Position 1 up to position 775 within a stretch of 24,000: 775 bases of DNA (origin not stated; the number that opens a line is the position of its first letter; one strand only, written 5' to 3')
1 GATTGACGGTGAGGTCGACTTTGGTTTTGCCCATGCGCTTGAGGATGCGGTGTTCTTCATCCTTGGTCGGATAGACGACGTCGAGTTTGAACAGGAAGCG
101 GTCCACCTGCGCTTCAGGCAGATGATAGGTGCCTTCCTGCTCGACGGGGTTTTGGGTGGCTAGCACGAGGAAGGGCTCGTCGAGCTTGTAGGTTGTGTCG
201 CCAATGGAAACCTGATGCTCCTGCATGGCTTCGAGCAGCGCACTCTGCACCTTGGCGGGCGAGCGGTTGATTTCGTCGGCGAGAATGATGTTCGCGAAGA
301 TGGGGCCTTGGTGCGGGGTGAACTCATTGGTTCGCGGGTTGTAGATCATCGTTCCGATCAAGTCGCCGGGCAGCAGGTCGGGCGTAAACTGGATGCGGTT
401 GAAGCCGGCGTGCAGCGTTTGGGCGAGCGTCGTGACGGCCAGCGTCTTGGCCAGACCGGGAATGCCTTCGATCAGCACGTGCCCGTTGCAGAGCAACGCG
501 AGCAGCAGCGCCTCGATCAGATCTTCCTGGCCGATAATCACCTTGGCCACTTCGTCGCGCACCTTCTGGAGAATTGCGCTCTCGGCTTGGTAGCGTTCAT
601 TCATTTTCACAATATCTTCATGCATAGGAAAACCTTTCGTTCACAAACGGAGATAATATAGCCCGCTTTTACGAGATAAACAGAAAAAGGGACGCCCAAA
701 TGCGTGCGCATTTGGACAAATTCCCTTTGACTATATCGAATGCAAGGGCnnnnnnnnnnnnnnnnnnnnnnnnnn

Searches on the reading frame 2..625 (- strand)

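Call 6: search_protein_families(library=pfam, proteins=[window:2-625:-], max_evalue=0.001)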
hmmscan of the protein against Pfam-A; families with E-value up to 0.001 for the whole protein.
window:2-625:- (208 aa): 7 families
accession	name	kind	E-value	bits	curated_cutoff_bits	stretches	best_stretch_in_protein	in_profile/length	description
PF07726.17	AAA_3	-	2.4e-64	215.5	27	1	49-179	1-131/131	ATPase family associated with various cellular activities (AAA)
PF20030.5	bpMoxR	-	2.9e-13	49.8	27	1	19-196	3-179/205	MoxR domain in the MoxR-vWA-beta-propeller ternary systems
PF07728.20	AAA_5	-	4.9e-12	46.5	22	1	49-177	1-139/139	AAA domain (dynein-related subfamily)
PF00493.29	MCM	-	5.1e-07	29.5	23.3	1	12-168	8-179/224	MCM P-loop domain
PF05496.18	RuvB_N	-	0.00045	20.4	27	0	48-141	34-115/159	Holliday junction DNA helicase RuvB P-loop domain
PF00004.35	AAA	-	0.00067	20.6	21.2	0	50-160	1-110/131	ATPase family associated with various cellular activities (AAA)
PF00158.32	Sigma54_activat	-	0.00084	19.5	20.2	0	112-163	95-147/168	Sigma-54 interaction domain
